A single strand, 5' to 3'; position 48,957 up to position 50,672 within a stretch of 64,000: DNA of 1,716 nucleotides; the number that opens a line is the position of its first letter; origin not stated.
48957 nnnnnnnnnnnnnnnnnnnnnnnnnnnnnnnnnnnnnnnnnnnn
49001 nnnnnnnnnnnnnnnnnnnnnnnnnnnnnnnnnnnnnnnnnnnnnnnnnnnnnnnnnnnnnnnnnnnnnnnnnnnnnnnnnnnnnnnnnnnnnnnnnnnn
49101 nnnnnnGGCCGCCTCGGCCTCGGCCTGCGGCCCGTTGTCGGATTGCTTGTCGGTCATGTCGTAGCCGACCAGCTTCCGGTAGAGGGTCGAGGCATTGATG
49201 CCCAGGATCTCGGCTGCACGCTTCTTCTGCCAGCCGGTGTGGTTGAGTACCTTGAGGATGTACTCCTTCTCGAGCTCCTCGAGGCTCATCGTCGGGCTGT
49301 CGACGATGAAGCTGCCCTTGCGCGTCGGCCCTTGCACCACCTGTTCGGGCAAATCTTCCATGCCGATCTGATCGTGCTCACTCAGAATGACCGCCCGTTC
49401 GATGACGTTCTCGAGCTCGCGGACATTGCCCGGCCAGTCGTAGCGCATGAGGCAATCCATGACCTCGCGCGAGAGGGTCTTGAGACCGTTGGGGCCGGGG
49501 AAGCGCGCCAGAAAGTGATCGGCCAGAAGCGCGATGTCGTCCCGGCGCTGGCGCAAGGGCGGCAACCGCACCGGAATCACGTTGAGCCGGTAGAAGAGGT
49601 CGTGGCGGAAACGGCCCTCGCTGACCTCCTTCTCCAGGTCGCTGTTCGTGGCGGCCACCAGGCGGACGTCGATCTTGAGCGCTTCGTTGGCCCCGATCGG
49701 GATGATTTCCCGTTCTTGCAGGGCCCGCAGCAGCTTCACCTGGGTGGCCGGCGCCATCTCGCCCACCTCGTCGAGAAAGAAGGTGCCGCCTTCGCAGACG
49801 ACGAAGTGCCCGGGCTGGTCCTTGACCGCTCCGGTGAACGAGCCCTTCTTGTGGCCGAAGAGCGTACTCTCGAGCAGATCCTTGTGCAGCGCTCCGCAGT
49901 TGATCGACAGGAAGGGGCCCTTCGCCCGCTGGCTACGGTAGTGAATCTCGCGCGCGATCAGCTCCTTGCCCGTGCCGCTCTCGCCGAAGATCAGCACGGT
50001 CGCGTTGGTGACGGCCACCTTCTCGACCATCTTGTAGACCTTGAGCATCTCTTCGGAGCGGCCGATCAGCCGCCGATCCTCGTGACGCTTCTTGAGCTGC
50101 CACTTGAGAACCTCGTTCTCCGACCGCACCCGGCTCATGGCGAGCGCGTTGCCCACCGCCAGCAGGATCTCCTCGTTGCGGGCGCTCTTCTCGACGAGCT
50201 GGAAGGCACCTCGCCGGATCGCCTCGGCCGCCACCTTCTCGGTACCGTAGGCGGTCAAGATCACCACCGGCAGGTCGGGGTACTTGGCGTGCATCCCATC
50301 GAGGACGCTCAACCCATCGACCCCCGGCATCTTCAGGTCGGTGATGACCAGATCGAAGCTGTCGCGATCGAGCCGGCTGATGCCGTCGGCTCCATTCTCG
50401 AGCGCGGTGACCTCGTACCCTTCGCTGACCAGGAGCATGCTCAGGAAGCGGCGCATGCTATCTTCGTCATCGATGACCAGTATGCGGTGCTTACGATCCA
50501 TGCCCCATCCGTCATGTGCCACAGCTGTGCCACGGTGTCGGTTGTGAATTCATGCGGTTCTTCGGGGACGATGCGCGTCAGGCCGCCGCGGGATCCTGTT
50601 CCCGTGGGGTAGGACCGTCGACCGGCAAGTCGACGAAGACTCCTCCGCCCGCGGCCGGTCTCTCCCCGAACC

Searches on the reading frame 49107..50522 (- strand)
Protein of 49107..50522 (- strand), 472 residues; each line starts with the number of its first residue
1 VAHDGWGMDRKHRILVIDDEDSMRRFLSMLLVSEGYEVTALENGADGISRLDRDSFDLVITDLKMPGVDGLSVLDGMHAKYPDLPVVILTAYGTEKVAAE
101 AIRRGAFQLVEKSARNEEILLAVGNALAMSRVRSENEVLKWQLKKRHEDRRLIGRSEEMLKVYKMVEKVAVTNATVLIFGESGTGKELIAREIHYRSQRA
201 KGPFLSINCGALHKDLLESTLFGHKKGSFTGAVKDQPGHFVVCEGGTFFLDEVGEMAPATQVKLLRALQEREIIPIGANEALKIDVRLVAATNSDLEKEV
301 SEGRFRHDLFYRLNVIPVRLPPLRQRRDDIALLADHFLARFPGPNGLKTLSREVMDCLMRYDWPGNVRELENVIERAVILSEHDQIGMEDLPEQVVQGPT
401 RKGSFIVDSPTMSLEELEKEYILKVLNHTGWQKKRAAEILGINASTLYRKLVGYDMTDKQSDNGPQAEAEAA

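Call 11: search_protein_families(library=pfam, proteins=[window:49107-50522:-])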
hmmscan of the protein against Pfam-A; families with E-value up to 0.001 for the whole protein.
window:49107-50522:- (472 aa): 9 families
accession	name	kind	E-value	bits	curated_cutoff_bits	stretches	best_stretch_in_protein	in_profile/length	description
PF00158.32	Sigma54_activat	-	4.3e-68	228.7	20.2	1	152-318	1-167/168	Sigma-54 interaction domain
PF25601.1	AAA_lid_14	-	9.5e-27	93.1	27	1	324-400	1-79/87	AAA+ ATPase lid domain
PF00072.30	Response_reg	-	2e-26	92.8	30.2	1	14-123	1-110/111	Response regulator receiver domain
PF14532.12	Sigma54_activ_2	-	9.1e-20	71.8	25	1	153-323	1-138/138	Sigma-54 interaction domain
PF02954.25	HTH_8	-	2.2e-15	56.6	22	1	413-451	1-39/42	Bacterial regulatory protein, Fis family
PF07728.20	AAA_5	-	1.5e-09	38.4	22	1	176-295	2-124/139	AAA domain (dynein-related subfamily)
PF00004.35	AAA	-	9.2e-05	23.3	21.2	1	176-308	1-126/131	ATPase family associated with various cellular activities (AAA)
PF13191.12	AAA_16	-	0.0001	23.3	32.6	1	151-212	1-63/167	AAA ATPase domain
PF01078.27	Mg_chelatase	-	0.00068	19.5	20.3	0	231-293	93-157/207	Magnesium chelatase, subunit ChlI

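Call 12: find_related_loci(query=window:49107-50522:-, collection=genome_contigs, flank=4000)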
Query window:49107-50522:- (472 aa) in genome_contigs; peptide patterns used: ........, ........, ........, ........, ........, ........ (x = any residue, [..] = any of these).
600 stretches matched a pattern (row limit reached: there are more); 598 encode a relative of the query (tblastn E <= 1e-3); the best 80 are kept; 80 distinct loci.
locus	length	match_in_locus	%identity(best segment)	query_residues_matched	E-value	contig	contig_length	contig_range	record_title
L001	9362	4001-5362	90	7-460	0e+0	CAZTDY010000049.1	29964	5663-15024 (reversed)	MAG TPA_asm: uncultured bacterium isolate binchicken_co142_298 genome assembly, contig: NODE_4400_length_29964_cov_24.41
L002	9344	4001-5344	66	13-461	0e+0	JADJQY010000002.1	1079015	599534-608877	MAG: Candidatus Eisenbacteria bacterium isolate Fred_18-Q3-R57-64_MAXAC.354 tig00002919-10-10781690, whole genome shotgu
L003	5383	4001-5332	66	11-454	0e+0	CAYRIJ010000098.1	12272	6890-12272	MAG TPA_asm: uncultured bacterium isolate binchicken_co224_236 genome assembly, contig: NODE_5221_length_12272_cov_6.807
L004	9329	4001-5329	65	12-454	0e+0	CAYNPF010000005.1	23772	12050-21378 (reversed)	MAG TPA_asm: uncultured bacterium isolate SRP089250_co1_36 genome assembly, contig: NODE_3359_length_23772_cov_4.779736,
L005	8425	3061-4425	50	5-455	5e-138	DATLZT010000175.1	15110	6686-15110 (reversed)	MAG TPA_asm: Gemmatimonadales bacterium isolate SMAG_U13306 k141_19151, whole genome shotgun sequence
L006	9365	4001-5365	50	5-455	2e-137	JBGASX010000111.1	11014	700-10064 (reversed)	MAG: Gemmatimonadales bacterium isolate MAG_AAO_H125.10 AAOH125-10_opera_contig_10133, whole genome shotgun sequence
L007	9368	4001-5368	49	8-458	6e-137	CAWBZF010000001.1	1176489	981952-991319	MAG: uncultured Gemmatimonadales bacterium isolate MFD03066.bin.2.49 genome assembly, contig: contig_10976, whole genome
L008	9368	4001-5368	50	5-456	3e-136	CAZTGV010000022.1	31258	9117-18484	MAG TPA_asm: uncultured Gemmatimonadota bacterium isolate SRP284430_co1_176 genome assembly, contig: NODE_684_length_312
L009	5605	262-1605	50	11-455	1e-136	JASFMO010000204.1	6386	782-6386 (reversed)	MAG: Gemmatimonadales bacterium isolate D0817S02metaG_Bin_254 D0817S02metaG_FD_scaffold_3652_c1, whole genome shotgun se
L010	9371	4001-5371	50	5-457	3e-135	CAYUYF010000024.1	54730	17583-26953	MAG TPA_asm: uncultured Gemmatimonadaceae bacterium isolate binchicken_co245_78 genome assembly, contig: NODE_395_length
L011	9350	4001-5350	49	9-455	3e-134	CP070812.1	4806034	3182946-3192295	MAG: Gemmatimonadota bacterium isolate bin1194 chromosome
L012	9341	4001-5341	48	13-451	2e-133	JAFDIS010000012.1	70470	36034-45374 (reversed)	MAG: Deltaproteobacteria bacterium isolate Meg22_1618_Bin_163 Meg22_1618_Bin_163_scaffold_409, whole genome shotgun sequ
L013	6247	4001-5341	49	13-456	3e-133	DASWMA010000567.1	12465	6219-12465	MAG TPA_asm: Longimicrobium sp. isolate SMAG_U3375 k141_93468, whole genome shotgun sequence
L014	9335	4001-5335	49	14-456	1e-132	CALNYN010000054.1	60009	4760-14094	MAG: uncultured Gemmatimonadota bacterium isolate LOGT_bin.0093 genome assembly, contig: contig_55368, whole genome shot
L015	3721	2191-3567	48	2-456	1e-136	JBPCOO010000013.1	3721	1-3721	MAG: Solirubrobacterales bacterium isolate TH_ant_mag_158 S1Ck127_3678472_flag_1_multi_4.0000_len_3721, whole genome sho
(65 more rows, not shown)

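Call 18: find_related_loci(query=window:49107-50522:-, collection=metagenome_contigs, flank=3000)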
Query window:49107-50522:- (472 aa) in metagenome_contigs; peptide patterns used: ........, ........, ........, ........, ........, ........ (x = any residue, [..] = any of these).
600 stretches matched a pattern (row limit reached: there are more); 594 encode a relative of the query (tblastn E <= 1e-3); the best 80 are kept; 80 distinct loci.
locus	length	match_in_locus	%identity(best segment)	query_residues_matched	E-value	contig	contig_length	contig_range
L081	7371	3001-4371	63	13-469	0e+0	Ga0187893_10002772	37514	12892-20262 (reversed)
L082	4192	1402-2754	64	12-462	0e+0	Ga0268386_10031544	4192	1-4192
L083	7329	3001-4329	63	12-454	0e+0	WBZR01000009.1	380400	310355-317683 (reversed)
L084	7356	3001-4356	49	10-456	3e-136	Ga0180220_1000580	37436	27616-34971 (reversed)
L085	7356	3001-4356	49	10-456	3e-136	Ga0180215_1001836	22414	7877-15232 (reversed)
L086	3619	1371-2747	49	1-455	8e-139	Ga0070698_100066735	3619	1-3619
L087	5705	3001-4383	48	1-455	5e-134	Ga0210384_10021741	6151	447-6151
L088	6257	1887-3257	48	5-455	1e-133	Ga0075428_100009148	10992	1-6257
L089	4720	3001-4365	49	5-455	2e-133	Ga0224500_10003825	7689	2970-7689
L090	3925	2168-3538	48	5-455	1e-135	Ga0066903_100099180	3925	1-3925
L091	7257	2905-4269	49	5-455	2e-132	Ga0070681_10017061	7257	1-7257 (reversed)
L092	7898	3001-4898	48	14-460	2e-132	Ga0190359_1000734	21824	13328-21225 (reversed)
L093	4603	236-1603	49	5-456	1e-133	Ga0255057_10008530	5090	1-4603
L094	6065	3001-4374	48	5-459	1e-131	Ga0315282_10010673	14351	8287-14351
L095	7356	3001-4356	48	8-455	1e-131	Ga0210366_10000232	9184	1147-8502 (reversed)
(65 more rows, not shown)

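Call 66: search_protein_families(library=ncbifam, proteins=[window:49107-50522:-], max_evalue=0.00001)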
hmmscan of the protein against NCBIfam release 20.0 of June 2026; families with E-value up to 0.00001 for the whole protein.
window:49107-50522:- (472 aa): 101 families (the best 25 are shown)
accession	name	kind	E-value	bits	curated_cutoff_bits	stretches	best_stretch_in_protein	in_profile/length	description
NF008469.0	PRK11361.1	equivalog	1.1e-134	449.6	714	1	9-457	2-457/461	acetoacetate metabolism transcriptional regulator AtoC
TIGR01818.1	ntrC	equivalog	5.7e-122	407.8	558.6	1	14-401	1-387/463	nitrogen regulation protein NR(I)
NF007689.0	PRK10365.1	equivalog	3e-117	392.1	760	1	11-451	5-439/441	sigma-54-dependent response regulator transcription factor ZraR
NF011695.0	PRK15115.1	equivalog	1.8e-109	366.4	763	1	12-456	7-438/445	two-component system response regulator GlrR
NF051870.1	NAssimRespRegNtrX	equivalog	9.8e-109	364.2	600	1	13-451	3-447/452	nitrogen assimilation response regulator NtrX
TIGR02915.1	PEP_resp_reg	equivalog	9.9e-109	364.1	502.6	1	14-456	1-444/445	PEP-CTERM-box response regulator transcription factor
TIGR01817.1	nifA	equivalog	4.7e-106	355.7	528.85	1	138-392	184-439/534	nif-specific transcriptional activator NifA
NF041946.1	LuxO_transreg_Vib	equivalog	8.7e-106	354.5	800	1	18-452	3-458/463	quorum-sensing sigma-54 dependent transcriptional regulator LuxO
NF041552.1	TF_PrdR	equivalog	1.3e-102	344.1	795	1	134-455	249-577/577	sigma-54 dependent transcriptional regulator PrdR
NF049963.1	RespRegFlgRCampy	domain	2.5e-99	333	750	1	14-455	3-428/429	fla regulon two-component system response regulator FlgR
NF008176.1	PRK10923.1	equivalog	6.6e-99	331.6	620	1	12-400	4-390/469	nitrogen regulation protein NR(I)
NF038308.1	RNA_repair_RtcR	equivalog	1.1e-97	328.1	650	1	103-448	131-505/530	RNA repair transcriptional activator RtcR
NF050807.1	TransRegFlbDCaul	equivalog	4.1e-96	322.6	750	1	27-456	16-440/454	sigma-54-dependent transcriptional regulator FlbD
NF003451.0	PRK05022.1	equivalog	4.5e-94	316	476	1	125-449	161-503/512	nitric oxide reductase transcriptional regulator NorR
TIGR02329.1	propionate_PrpR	equivalog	9e-84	282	499.2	1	121-451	177-524/526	propionate catabolism operon regulatory protein PrpR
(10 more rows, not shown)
